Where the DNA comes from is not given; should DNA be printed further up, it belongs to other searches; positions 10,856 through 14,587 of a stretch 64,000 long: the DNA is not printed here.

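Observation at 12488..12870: Histidine-phosphatase (PGAM-like) domain inserted inside isoleucyl-tRNA synthetase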

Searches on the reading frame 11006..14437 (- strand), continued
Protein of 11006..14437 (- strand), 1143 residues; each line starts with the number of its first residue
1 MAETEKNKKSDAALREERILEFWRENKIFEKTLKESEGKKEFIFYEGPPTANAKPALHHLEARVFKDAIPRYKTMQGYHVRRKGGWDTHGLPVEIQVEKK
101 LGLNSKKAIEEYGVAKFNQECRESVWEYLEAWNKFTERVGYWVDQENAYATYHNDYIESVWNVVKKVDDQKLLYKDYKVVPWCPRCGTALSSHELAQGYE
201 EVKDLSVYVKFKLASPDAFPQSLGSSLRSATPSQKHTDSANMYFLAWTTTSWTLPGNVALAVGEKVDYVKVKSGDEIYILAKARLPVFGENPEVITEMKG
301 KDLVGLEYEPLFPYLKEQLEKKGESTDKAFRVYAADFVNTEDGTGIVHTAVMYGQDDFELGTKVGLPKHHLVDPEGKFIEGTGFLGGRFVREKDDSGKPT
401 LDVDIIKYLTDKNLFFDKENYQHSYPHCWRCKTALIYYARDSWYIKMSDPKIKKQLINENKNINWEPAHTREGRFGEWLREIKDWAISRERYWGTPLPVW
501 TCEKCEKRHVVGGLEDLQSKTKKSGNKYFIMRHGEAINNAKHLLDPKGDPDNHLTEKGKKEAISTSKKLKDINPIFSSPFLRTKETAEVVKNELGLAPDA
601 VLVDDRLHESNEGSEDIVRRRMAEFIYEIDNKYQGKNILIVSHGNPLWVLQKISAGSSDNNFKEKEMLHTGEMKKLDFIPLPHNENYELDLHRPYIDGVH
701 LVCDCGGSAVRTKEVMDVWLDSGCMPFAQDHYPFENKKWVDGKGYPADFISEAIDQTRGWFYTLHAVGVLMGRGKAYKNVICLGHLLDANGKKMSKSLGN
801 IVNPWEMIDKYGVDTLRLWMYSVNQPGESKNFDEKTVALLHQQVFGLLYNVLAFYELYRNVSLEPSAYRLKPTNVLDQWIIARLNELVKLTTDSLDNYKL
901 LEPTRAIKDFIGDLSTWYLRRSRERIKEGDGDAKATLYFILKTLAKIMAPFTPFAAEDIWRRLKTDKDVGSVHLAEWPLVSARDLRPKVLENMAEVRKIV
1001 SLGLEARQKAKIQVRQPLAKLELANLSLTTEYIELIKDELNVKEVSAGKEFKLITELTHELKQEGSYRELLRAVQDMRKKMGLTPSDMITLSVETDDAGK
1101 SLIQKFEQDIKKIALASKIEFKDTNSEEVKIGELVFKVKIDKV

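Call 17: search_solved_structures(query=window:11006-14437:-, max_evalue=1e-20, show_alignments=2)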
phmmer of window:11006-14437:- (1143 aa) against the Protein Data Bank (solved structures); distinct sequences matched with E-value up to 1e-20: 22.
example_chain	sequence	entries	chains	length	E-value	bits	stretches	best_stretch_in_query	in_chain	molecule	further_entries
8c8w_A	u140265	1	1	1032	4.2e-239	799.4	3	685-1065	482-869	Isoleucine--tRNA ligase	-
8c8v_A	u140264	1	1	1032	1.4e-237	794.4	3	685-1065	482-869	Isoleucine--tRNA ligase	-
8c8u_A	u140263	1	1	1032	2.5e-237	793.5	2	5-519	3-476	Isoleucine--tRNA ligase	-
8c9d_A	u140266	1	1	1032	5.1e-236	789.2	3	685-1065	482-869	Isoleucine--tRNA ligase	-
1ile_A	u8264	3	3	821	5.7e-227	759.2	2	15-523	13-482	ISOLEUCYL-TRNA SYNTHETASE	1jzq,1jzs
8wnd_A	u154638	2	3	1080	5.5e-161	540.7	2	11-521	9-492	isoleucine--tRNA ligase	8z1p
9wqs_A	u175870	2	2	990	6.5e-159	533.9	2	11-521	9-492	Isoleucine--tRNA ligase, cytoplasmic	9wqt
7d5c_A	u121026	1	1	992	6.6e-159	533.8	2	11-521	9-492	Isoleucine--tRNA ligase, cytoplasmic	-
6ldk_A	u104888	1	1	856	3.4e-157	528.2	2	15-519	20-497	Isoleucine--tRNA ligase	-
9w01_B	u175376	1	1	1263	1.9e-155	522.4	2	14-519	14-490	Isoleucine--tRNA ligase, cytoplasmic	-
1ffy_A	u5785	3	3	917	1e-88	301.4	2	14-506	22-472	ISOLEUCYL-TRNA SYNTHETASE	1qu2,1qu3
8c9f_A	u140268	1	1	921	5.9e-87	295.5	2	3-529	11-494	Isoleucine--tRNA ligase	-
8c9e_A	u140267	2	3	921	2.7e-85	290.1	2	3-529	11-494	Isoleucine--tRNA ligase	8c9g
8wnf_A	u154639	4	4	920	1e-59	205.3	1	8-505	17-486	Isoleucine--tRNA ligase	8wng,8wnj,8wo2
8wni_A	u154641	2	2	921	1e-59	205.3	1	8-505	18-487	Isoleucine--tRNA ligase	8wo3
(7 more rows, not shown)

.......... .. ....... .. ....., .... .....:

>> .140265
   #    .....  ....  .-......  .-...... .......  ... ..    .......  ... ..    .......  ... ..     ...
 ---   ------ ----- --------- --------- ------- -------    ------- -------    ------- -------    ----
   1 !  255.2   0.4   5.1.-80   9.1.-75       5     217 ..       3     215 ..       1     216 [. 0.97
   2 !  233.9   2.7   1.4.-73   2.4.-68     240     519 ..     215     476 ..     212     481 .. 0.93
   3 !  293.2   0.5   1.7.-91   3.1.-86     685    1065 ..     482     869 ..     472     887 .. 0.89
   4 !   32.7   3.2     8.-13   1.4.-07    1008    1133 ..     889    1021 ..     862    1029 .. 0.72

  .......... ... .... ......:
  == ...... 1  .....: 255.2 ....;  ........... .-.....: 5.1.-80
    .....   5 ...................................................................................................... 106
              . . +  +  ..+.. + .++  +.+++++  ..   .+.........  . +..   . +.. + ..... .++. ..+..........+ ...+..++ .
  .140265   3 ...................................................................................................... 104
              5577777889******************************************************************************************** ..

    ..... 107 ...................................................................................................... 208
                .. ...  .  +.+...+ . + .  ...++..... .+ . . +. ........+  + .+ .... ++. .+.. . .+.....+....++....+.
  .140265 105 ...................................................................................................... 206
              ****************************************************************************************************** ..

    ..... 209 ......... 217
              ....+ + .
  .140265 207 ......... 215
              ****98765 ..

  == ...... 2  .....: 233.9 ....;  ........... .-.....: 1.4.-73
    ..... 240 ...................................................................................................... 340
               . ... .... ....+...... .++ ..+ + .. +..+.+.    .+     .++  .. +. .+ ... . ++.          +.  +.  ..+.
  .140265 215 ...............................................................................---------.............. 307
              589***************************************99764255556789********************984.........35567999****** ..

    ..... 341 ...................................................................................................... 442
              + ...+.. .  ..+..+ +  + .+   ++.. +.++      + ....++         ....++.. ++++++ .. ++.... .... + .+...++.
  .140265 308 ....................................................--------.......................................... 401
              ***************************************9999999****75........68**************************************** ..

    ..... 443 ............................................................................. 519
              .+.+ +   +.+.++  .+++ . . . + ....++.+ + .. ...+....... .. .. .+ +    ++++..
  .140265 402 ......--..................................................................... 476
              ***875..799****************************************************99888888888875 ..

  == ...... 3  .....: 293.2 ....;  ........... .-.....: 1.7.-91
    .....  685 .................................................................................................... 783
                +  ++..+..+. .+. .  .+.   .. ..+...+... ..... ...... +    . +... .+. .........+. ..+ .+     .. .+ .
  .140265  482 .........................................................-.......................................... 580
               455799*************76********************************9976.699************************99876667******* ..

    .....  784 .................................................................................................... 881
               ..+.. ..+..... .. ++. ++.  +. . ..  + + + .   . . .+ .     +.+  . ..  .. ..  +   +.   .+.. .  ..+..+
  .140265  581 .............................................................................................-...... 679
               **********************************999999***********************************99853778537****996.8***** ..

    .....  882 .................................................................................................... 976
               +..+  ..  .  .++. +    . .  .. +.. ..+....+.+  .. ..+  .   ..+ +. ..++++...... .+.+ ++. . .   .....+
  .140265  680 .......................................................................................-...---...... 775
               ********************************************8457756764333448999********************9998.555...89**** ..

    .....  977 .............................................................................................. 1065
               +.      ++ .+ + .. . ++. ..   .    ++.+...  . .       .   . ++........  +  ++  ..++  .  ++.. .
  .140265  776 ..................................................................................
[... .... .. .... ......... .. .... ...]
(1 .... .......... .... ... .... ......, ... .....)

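Call 30: search_protein_families(library=pfam, proteins=[P0199, P0218, P0132], max_evalue=0.001)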
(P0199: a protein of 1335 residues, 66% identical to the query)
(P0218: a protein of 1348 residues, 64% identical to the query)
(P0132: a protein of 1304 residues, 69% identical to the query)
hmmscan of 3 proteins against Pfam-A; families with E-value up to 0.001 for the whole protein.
P0199 (1335 aa): 7 families
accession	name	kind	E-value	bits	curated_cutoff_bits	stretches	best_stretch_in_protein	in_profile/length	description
PF00133.28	tRNA-synt_1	-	2.1e-115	386.2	22.7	2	19-554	2-299/414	tRNA synthetases class I (I, L, M and V)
PF00300.27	His_Phos_1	-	8.2e-35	120.7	21.7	1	514-676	2-165/194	Histidine phosphatase superfamily (branch 1)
PF08264.19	Anticodon_1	-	2.9e-31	108.8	25.1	1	907-1048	1-146/148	Anticodon-binding domain of tRNA ligase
PF09334.17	tRNA-synt_1g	-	1e-17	64.4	20.1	2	779-855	295-371/391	tRNA synthetases class I (M)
PF19302.4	DUF5915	-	3.2e-10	40.3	27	1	1053-1133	74-152/195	Domain of unknown function (DUF5915)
PF01966.28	HD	-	1.1e-07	32.6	22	1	1140-1185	3-49/116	HD domain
PF13023.12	HD_3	-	2.3e-05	24.8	22.5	1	1140-1207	25-91/165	HD domain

P0218 (1348 aa): 7 families
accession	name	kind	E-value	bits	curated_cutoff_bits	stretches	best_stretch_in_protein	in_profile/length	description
PF00133.28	tRNA-synt_1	-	2.1e-114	383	22.7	2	19-524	2-270/414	tRNA synthetases class I (I, L, M and V)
PF08264.19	Anticodon_1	-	6.3e-32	110.9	25.1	1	914-1060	1-146/148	Anticodon-binding domain of tRNA ligase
PF00300.27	His_Phos_1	-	7.1e-27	94.8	21.7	1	529-692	2-163/194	Histidine phosphatase superfamily (branch 1)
PF09334.17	tRNA-synt_1g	-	1.7e-16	60.4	20.1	2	799-874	295-370/391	tRNA synthetases class I (M)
PF19302.4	DUF5915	-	2.2e-09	37.6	27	1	1095-1150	102-157/195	Domain of unknown function (DUF5915)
PF01966.28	HD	-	2.5e-06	28.2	22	1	1152-1200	3-49/116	HD domain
PF13023.12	HD_3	-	0.00015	22.1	22.5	1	1149-1189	22-62/165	HD domain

P0132 (1304 aa): 7 families
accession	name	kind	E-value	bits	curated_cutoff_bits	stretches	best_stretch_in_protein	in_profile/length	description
PF00133.28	tRNA-synt_1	-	9.8e-113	377.5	22.7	2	20-513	2-272/414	tRNA synthetases class I (I, L, M and V)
PF08264.19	Anticodon_1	-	2.2e-29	102.7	25.1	1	865-1013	1-145/148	Anticodon-binding domain of tRNA ligase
PF00300.27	His_Phos_1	-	1.6e-20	74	21.7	2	516-602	2-83/194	Histidine phosphatase superfamily (branch 1)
PF09334.17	tRNA-synt_1g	-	3.8e-16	59.3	20.1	1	739-824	284-369/391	tRNA synthetases class I (M)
PF19302.4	DUF5915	-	1.5e-08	34.8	27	1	1051-1099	102-150/195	Domain of unknown function (DUF5915)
PF01966.28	HD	-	5.5e-07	30.3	22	1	1108-1152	3-48/116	HD domain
PF13023.12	HD_3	-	0.00022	21.6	22.5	1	1108-1153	25-70/165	HD domain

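Call 70: list_cluster_members(proteins=[P0111, P0112, P0162, P0185])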
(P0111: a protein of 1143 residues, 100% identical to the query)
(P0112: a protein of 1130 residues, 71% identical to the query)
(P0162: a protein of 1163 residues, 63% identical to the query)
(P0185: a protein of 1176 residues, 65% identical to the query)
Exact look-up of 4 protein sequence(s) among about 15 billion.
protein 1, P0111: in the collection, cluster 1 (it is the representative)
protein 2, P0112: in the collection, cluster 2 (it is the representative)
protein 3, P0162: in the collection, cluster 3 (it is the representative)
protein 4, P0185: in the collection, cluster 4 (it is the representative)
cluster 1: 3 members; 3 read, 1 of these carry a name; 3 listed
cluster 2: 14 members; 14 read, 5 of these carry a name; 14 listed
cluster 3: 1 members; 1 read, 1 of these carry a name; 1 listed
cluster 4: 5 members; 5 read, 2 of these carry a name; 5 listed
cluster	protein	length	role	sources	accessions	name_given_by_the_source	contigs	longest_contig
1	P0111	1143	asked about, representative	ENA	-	-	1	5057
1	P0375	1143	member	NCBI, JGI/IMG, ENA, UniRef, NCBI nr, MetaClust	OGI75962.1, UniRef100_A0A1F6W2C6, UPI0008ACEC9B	hypothetical protein A3C67_01175 [Candidatus Nomurabacteria bacterium ... | Isoleucine--tRNA ligase n=1 Tax=Candidatus Nomurabacteria bacterium ... | MAG: hypothetical protein A3C67_01175 [Candidatus Nomurabacteria bacterium ...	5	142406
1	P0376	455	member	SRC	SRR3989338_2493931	-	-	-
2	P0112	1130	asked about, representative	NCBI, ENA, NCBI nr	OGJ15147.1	hypothetical protein A2587_00870 [Candidatus Nomurabacteria bacterium RIFOXYD1_FULL_42_14] | MAG: hypothetical protein A2587_00870 [Candidatus Nomurabacteria bacterium ...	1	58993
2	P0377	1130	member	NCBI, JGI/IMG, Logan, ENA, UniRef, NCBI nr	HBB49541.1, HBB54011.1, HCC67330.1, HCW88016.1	TPA: isoleucine--tRNA ligase [Candidatus Nomurabacteria bacterium] | Isoleucine--tRNA ligase n=2 Tax=Candidatus Nomuraibacteriota TaxID=1752729 ... | MAG: Isoleucine-tRNA ligase [Parcubacteria group bacterium GW2011_GWC1_42_21]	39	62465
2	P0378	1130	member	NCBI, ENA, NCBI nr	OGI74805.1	hypothetical protein A2740_00510 [Candidatus Nomurabacteria bacterium ... | MAG: hypothetical protein A2740_00510 [Candidatus Nomurabacteria bacterium ...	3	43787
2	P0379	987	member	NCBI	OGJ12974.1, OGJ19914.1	hypothetical protein A2432_00815, partial [Candidatus Nomurabacteria bacterium ...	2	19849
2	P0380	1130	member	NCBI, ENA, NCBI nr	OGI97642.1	hypothetical protein A3A11_01595 [Candidatus Nomurabacteria bacterium ... | MAG: hypothetical protein A3A11_01595 [Candidatus Nomurabacteria bacterium ...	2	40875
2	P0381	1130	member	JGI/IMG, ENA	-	-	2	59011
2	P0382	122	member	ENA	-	-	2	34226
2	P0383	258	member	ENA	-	-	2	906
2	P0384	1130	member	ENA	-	-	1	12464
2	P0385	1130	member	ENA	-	-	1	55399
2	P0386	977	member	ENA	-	-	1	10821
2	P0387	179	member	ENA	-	-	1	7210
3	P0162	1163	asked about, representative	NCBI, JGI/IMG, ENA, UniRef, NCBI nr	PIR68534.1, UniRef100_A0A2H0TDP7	isoleucine--tRNA ligase [Candidatus Nomurabacteria bacterium ... | Isoleucine--tRNA ligase n=1 Tax=Candidatus Nomurabacteria bacterium ... | MAG: isoleucine--tRNA ligase [Candidatus Nomurabacteria bacterium ...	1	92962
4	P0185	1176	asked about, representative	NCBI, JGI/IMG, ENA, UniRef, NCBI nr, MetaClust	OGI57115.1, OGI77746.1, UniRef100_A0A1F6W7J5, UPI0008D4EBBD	hypothetical protein A3B85_03225 [Candidatus Nomurabacteria bacterium ... | isoleucine--tRNA ligase n=1 Tax=Candidatus Nomurabacteria bacterium ... | MAG: hypothetical protein A2640_00920 [Candidatus Nomurabacteria bacterium ...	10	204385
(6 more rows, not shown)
